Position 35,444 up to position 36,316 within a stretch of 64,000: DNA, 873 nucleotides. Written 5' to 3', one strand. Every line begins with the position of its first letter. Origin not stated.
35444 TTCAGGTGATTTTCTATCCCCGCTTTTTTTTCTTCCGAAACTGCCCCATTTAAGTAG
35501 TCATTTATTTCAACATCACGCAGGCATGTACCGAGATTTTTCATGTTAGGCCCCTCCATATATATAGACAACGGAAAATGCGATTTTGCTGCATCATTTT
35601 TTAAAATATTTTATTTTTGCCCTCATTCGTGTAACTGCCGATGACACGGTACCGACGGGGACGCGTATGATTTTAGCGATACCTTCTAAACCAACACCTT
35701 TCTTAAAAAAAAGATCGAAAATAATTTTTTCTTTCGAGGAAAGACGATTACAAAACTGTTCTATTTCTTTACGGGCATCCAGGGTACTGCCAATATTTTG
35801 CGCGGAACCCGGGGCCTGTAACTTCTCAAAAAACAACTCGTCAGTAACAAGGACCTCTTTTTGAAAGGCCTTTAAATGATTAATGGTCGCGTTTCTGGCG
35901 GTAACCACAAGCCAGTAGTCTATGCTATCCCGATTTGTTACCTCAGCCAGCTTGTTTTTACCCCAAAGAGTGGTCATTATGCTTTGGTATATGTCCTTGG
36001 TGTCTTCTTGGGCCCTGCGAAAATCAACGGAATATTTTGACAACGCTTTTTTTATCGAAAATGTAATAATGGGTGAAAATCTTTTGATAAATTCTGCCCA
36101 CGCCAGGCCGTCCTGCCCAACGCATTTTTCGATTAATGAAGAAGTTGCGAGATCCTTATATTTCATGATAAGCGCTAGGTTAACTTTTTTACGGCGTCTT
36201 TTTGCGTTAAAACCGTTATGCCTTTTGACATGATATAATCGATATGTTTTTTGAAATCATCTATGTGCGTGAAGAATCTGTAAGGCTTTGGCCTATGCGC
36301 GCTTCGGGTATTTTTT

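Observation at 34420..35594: Conserved ~40-nt motif placed identically upstream of spoVG and the anti-sigma gene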

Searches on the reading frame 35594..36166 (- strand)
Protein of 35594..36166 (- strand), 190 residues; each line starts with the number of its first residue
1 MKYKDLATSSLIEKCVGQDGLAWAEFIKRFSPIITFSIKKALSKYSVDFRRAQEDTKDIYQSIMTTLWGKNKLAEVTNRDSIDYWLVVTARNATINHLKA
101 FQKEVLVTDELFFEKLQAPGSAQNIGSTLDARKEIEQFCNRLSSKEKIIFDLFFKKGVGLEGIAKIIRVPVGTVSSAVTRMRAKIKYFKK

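Call 8: search_protein_families(library=pfam, proteins=[window:35594-36166:-], max_evalue=0.01)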
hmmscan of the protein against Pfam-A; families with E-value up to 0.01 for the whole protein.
window:35594-36166:- (190 aa): 3 families
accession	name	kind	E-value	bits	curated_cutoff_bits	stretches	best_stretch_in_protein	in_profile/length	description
PF08281.18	Sigma70_r4_2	-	0.0003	20.8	25.7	1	134-185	3-54/54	Sigma-70, region 4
PF04542.20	Sigma70_r2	-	0.00073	19.7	24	1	48-100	15-67/71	Sigma-70 region 2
PF04545.22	Sigma70_r4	-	0.0031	17.4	24.1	1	141-186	4-49/50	Sigma-70, region 4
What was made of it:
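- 35594..36166 (-): ECF-type sigma factor gene (190 aa), the proposed trans-acting factor. Pfam regions 2 and 4 match weakly (call 8).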

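Call 9: find_encoding_contigs(protein=window:35594-36166:-, flank=10000, max_places=10)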
Protein window:35594-36166:- (190 aa): 9 contigs read that carry it; 6 places shown.
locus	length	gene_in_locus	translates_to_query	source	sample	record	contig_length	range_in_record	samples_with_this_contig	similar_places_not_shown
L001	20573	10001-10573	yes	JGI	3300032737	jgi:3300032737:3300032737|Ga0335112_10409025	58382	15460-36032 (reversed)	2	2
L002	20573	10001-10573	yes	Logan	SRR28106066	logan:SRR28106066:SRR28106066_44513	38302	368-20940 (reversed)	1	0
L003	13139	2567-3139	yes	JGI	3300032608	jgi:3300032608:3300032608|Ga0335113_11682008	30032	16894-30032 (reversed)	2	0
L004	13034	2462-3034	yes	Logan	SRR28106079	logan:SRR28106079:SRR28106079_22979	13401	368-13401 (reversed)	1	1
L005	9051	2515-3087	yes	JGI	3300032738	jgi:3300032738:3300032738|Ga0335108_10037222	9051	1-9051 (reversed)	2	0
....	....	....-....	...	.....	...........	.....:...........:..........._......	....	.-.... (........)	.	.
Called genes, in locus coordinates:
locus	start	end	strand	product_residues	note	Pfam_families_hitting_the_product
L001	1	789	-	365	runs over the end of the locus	-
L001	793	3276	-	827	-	PF02861:Clp_N, PF00004:AAA, PF17871:AAA_lid_9, PF02151:UVR, PF07724:AAA_2, PF07728:AAA_5, PF00004:AAA, PF10431:ClpB_D2-small, +5 more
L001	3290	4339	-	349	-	PF00217:ATP-gua_Ptrans, PF27454:McsB_C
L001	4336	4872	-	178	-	PF02151:UVR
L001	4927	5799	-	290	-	PF01063:Aminotran_4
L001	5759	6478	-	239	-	PF00005:ABC_tran, PF13304:AAA_21 (faint)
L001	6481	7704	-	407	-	PF12704:MacB_PCD, PF02687:FtsX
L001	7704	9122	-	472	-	PF01336:tRNA_anti-codon, PF00152:tRNA-synt_2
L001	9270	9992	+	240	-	PF01522:Polysacc_deac_1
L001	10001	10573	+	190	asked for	-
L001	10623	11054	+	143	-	-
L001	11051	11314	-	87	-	-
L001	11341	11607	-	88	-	-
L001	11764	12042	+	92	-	PF04026:SpoVG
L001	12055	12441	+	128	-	PF08378:NERD (weak), PF02021:UPF0102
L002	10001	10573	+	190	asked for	-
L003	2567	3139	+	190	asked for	-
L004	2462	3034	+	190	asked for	-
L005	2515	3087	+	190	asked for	-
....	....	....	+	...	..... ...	-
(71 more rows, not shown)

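Call 10: find_homologous_proteins(query=window:35594-36166:-, max_evalue=0.00001)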
Query window:35594-36166:- (190 aa): 25 proteins with E <= 0.00001 among 106 candidates.
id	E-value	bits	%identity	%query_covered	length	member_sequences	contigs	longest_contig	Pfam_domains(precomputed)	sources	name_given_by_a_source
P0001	3.0e-106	370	90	100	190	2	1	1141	PF08281.19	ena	-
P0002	3.8e-105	367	89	100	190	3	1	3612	-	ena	-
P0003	1.9e-60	221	55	98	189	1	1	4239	PF04545.23,PF08281.19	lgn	-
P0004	3.5e-59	217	56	98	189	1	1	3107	PF04545.23,PF08281.19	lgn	-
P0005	7.0e-59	216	54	98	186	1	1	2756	PF04545.23,PF04542.21,PF08281.19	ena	-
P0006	2.2e-56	208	54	98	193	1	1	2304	PF04545.23,PF08281.19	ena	-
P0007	2.0e-55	205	52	98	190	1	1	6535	PF04545.23,PF04542.21,PF08281.19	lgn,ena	-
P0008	3.1e-55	204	55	98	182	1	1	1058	PF04545.23,PF08281.19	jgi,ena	-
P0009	5.9e-55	203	56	97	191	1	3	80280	PF04545.23,PF08281.19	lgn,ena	-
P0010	2.4e-54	202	52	100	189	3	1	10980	PF04545.23,PF04542.21,PF08281.19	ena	-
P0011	4.3e-54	201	54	98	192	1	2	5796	PF00196.26,PF04545.23,PF08281.19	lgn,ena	-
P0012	1.5e-52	196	53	98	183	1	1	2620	PF04545.23,PF04542.21,PF08281.19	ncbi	-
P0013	3.4e-50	188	49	98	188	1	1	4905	PF04545.23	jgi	-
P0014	2.5e-47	179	50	98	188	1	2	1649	PF05263.18,PF04545.23,PF04542.21,PF08281.19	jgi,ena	-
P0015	1.0e-46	177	49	96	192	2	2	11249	PF04545.23,PF04542.21,PF08281.19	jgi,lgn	-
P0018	7.0e-46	174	47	93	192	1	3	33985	PF04545.23,PF04542.21,PF08281.19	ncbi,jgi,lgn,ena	-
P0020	5.4e-44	168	48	96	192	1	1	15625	PF04545.23,PF08281.19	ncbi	ncbi:MAG: sigma-70 family RNA polymerase sigma factor [Candidatus Omnitrophota bacterium]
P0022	7.2e-41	158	42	98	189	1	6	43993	-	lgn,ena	-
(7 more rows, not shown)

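Call 11: find_encoding_contigs(protein=P0002, flank=4000, max_places=2)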
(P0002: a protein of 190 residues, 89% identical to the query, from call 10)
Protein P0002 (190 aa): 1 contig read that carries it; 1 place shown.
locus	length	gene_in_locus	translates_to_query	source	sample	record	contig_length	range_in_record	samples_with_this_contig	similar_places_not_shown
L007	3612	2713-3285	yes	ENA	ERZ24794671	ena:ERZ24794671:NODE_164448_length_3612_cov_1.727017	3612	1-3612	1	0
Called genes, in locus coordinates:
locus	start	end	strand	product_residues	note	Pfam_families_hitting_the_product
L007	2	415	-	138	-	?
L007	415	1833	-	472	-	PF01336:tRNA_anti-codon, PF00152:tRNA-synt_2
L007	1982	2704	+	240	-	PF01522:Polysacc_deac_1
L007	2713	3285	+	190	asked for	-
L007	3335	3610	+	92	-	?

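Call 12: find_encoding_contigs(protein=P0009, flank=6000, max_places=2)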
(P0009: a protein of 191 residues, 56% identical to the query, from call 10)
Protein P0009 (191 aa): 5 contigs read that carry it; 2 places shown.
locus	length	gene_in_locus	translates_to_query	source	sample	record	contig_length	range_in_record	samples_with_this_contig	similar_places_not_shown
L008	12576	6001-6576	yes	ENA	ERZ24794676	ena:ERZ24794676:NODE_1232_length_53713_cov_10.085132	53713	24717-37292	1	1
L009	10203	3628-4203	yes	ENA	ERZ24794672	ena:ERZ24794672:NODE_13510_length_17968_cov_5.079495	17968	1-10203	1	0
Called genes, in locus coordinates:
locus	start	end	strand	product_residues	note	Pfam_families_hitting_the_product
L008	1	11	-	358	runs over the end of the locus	PF00217:ATP-gua_Ptrans, PF27454:McsB_C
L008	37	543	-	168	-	PF02151:UVR (weak)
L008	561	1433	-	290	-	PF01063:Aminotran_4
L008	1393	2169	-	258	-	PF00005:ABC_tran, PF13555:AAA_29 (faint), PF13304:AAA_21 (faint)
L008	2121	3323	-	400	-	PF12704:MacB_PCD, PF02687:FtsX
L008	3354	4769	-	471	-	PF01336:tRNA_anti-codon, PF00152:tRNA-synt_2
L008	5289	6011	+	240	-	PF01522:Polysacc_deac_1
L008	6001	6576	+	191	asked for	PF08281:Sigma70_r4_2 (weak), PF04545:Sigma70_r4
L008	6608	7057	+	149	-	PF13490:zf-HC2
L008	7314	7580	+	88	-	PF04026:SpoVG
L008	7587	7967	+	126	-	PF08378:NERD, PF02021:UPF0102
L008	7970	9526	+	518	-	PF13541:ChlI, PF00158:Sigma54_activat (weak), PF00493:MCM (faint), PF01078:Mg_chelatase, PF05496:RuvB_N (faint), PF07728:AAA_5, PF13335:Mg_chelatase_C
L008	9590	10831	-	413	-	-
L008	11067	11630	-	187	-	PF00565:SNase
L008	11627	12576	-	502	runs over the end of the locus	PF20154:LNT_N, PF00795:CN_hydrolase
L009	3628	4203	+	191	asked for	PF08281:Sigma70_r4_2 (weak), PF04545:Sigma70_r4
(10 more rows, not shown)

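Call 13: find_encoding_contigs(protein=P0018, flank=6000, max_places=2)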
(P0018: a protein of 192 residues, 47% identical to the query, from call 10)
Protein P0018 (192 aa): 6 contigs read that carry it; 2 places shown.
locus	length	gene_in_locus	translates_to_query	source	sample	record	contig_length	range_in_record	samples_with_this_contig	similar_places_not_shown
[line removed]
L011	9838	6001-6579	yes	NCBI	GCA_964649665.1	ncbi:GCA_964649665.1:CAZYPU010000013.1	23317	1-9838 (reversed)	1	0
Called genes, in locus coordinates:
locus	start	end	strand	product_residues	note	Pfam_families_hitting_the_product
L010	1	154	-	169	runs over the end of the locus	PF02151:UVR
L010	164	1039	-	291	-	PF01063:Aminotran_4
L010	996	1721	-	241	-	PF00005:ABC_tran, PF13555:AAA_29 (weak)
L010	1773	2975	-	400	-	PF12704:MacB_PCD, PF02687:FtsX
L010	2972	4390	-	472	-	PF01336:tRNA_anti-codon, PF00152:tRNA-synt_2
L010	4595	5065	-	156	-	PF07963:N_methyl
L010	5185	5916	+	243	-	PF01522:Polysacc_deac_1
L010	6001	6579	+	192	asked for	PF04542:Sigma70_r2 (weak), PF08281:Sigma70_r4_2, PF04545:Sigma70_r4 (weak)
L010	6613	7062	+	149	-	-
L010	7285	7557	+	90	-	PF04026:SpoVG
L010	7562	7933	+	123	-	PF02021:UPF0102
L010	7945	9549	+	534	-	PF13541:ChlI, PF00493:MCM (faint), PF00158:Sigma54_activat (weak), PF01078:Mg_chelatase, PF07728:AAA_5 (weak), PF13335:Mg_chelatase_C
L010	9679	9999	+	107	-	?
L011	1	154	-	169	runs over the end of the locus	PF02151:UVR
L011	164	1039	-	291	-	PF01063:Aminotran_4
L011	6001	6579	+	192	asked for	PF04542:Sigma70_r2 (weak), PF08281:Sigma70_r4_2, PF04545:Sigma70_r4 (weak)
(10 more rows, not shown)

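Call 14: find_encoding_contigs(protein=P0022, flank=6000, max_places=2)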
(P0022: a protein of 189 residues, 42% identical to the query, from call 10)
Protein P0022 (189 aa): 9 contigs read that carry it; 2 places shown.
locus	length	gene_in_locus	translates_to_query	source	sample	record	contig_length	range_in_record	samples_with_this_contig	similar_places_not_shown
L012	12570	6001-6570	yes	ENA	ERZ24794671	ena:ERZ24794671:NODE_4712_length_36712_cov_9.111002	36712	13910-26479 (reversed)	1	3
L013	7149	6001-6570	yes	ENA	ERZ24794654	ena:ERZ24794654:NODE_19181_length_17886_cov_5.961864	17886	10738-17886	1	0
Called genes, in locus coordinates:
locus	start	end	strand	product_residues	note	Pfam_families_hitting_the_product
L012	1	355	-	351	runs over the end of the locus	PF00217:ATP-gua_Ptrans, PF27454:McsB_C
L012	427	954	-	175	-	PF02151:UVR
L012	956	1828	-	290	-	PF01063:Aminotran_4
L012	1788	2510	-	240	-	PF00005:ABC_tran, PF13304:AAA_21 (faint)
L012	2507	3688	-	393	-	PF12704:MacB_PCD, PF02687:FtsX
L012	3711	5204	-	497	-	PF01336:tRNA_anti-codon, PF00152:tRNA-synt_2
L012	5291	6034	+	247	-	PF01522:Polysacc_deac_1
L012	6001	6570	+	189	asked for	-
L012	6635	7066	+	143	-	-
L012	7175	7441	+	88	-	PF04026:SpoVG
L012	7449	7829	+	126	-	PF08378:NERD (weak), PF02021:UPF0102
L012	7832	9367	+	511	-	PF13541:ChlI, PF05496:RuvB_N (faint), PF00158:Sigma54_activat (faint), PF00493:MCM (weak), PF01078:Mg_chelatase, PF07728:AAA_5, PF13335:Mg_chelatase_C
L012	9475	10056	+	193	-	PF01797:Y1_Tnp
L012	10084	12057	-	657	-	PF20154:LNT_N, PF00795:CN_hydrolase, PF00565:SNase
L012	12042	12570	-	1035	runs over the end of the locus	PF07517:SecA_DEAD, PF01043:SecA_PP_bind, PF21090:P-loop_SecA, PF07516:SecA_SW, PF02810:SEC-C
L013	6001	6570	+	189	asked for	-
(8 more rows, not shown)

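Call 17: find_encoding_contigs(protein=P0020, flank=6000, max_places=1)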
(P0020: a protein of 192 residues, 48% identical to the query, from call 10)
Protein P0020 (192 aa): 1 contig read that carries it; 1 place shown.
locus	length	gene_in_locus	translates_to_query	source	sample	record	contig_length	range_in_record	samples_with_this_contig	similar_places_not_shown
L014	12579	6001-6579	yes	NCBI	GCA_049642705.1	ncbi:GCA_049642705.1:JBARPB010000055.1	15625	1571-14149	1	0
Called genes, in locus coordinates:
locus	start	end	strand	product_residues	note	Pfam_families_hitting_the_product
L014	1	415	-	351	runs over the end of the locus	PF00217:ATP-gua_Ptrans, PF27454:McsB_C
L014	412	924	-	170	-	PF02151:UVR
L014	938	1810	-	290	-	PF01063:Aminotran_4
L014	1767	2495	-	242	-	PF00005:ABC_tran, PF13555:AAA_29 (weak), PF13401:AAA_22 (weak)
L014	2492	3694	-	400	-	PF12704:MacB_PCD, PF02687:FtsX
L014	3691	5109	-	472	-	PF01336:tRNA_anti-codon, PF00152:tRNA-synt_2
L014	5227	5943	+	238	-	PF01522:Polysacc_deac_1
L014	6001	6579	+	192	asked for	PF04545:Sigma70_r4 (faint), PF08281:Sigma70_r4_2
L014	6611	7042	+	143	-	PF13490:zf-HC2 (weak)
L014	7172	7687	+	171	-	PF10543:ORF6N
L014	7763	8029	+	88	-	PF04026:SpoVG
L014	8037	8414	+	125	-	PF02021:UPF0102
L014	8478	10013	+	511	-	PF13541:ChlI, PF00158:Sigma54_activat (faint), PF00493:MCM (faint), PF01078:Mg_chelatase, PF07728:AAA_5, PF13335:Mg_chelatase_C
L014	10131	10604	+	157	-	PF01797:Y1_Tnp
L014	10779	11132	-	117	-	-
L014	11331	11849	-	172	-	-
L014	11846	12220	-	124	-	-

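Call 18: find_encoding_contigs(protein=P0015, flank=6000, max_places=1)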
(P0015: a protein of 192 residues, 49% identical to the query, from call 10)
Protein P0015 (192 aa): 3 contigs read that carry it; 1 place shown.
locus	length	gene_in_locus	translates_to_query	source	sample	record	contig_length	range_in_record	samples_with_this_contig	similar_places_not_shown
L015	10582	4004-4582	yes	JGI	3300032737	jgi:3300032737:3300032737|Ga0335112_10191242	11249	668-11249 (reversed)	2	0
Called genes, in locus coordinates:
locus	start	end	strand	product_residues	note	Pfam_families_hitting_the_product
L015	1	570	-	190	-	?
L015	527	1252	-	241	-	PF00005:ABC_tran, PF13555:AAA_29 (weak), PF13401:AAA_22 (weak), PF13304:AAA_21 (faint)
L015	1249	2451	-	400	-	PF12704:MacB_PCD, PF02687:FtsX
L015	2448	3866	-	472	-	PF01336:tRNA_anti-codon, PF00152:tRNA-synt_2, PF01409:tRNA-synt_2d (faint)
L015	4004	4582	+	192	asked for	PF04542:Sigma70_r2 (weak), PF08281:Sigma70_r4_2, PF04545:Sigma70_r4 (weak)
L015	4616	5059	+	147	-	PF13490:zf-HC2 (weak)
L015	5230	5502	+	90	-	PF04026:SpoVG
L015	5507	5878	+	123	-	PF08378:NERD (weak), PF02021:UPF0102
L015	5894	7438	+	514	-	PF13541:ChlI, PF01078:Mg_chelatase, PF00158:Sigma54_activat (weak), PF00493:MCM (faint), PF07728:AAA_5 (faint), PF13335:Mg_chelatase_C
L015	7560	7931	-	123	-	PF20205:DUF6567 (weak)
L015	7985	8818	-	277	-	-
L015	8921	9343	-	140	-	-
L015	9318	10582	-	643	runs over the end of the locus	?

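Call 19: find_encoding_contigs(protein=P0010, flank=6000, max_places=1)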
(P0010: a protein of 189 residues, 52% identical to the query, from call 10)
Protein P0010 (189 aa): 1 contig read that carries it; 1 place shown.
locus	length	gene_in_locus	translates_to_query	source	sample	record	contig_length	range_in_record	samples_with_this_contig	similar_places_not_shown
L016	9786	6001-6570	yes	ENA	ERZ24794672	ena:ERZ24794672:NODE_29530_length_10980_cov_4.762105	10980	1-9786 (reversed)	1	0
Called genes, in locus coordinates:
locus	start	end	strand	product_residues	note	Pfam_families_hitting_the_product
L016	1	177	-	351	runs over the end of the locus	PF00217:ATP-gua_Ptrans, PF27454:McsB_C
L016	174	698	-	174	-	PF02151:UVR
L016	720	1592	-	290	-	PF01063:Aminotran_4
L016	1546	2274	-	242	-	PF00005:ABC_tran, PF13304:AAA_21 (faint)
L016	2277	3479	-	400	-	PF12704:MacB_PCD, PF02687:FtsX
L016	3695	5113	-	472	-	PF01336:tRNA_anti-codon, PF00152:tRNA-synt_2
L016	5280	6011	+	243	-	PF01522:Polysacc_deac_1, PF10096:DUF2334 (weak)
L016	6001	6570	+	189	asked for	PF04542:Sigma70_r2 (faint), PF08281:Sigma70_r4_2 (weak), PF04545:Sigma70_r4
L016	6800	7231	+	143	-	PF13490:zf-HC2 (weak)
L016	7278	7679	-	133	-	-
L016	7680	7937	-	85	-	-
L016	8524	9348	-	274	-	PF01226:Form_Nir_trans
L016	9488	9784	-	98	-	?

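Call 24: search_protein_families(library=ncbifam, proteins=[window:35594-36166:-], max_evalue=0.01)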
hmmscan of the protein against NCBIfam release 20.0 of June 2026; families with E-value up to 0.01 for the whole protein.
window:35594-36166:- (190 aa): 49 families (the best 25 are shown)
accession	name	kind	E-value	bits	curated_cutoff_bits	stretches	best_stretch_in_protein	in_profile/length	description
TIGR02937.1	sigma70-ECF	superfamily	4.4e-16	58.9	42.9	1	22-186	2-162/165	sigma-70 family RNA polymerase sigma factor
NF058625.1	sigma_PG0214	equivalog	3.5e-14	52.8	130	1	36-186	11-158/170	GFO_1088 family ECF-type sigma factor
TIGR02985.1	Sig70_bacteroi1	subfamily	5.7e-14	52.7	126.4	1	39-185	11-158/162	RNA polymerase sigma-70 factor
TIGR02989.1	Sig-70_gvs1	subfamily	4.1e-13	49.6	124.55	1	39-185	11-154/158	RNA polymerase sigma-70 factor, Rhodopirellula/Verrucomicrobium family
NF009199.0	PRK12547.1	subfamily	2.9e-08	33.4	219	1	40-186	17-157/184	RNA polymerase sigma factor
NF007226.0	PRK09644.1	equivalog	3.2e-08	33.8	199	1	77-188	46-156/166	RNA polymerase sigma factor SigM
NF009186.0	PRK12534.1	equivalog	3.5e-08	33.5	267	1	54-186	50-182/187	RNA polymerase sigma factor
NF009172.0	PRK12519.1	subfamily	4.1e-08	33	222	1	53-184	53-184/194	RNA polymerase sigma factor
NF009178.0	PRK12526.1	equivalog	6.9e-08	32.3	301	1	11-186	33-203/211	RNA polymerase sigma factor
NF008890.0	PRK11924.1-3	equivalog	7.4e-08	32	284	1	18-179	36-191/205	RNA polymerase sigma factor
NF007215.0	PRK09637.1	equivalog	1.2e-07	31.9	212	1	51-186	23-151/181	RNA polymerase sigma factor SigZ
NF009171.0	PRK12518.1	equivalog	1.3e-07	31.7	208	1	9-188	15-183/191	RNA polymerase sigma factor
TIGR02959.1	SigZ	equivalog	1.4e-07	31.5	168.65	1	52-186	18-145/170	RNA polymerase sigma factor SigZ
NF009169.0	PRK12516.1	equivalog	1.6e-07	30.9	321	1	44-186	25-161/188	RNA polymerase sigma factor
NF008894.0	PRK11924.3-1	equivalog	2e-07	31.2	258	1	56-186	49-178/188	RNA polymerase sigma factor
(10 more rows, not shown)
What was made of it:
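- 35594..36166 (-): TIGR02937 sigma70-ECF scores 58.9 bits against a cut-off of 42.9 (call 24).
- On ECF (group 4) sigma factor with cognate anti-sigma (the proposed reader of the motif): TIGR02937 scores 58.9 against a cut-off of 42.9 over residues 22-186 (call 24).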
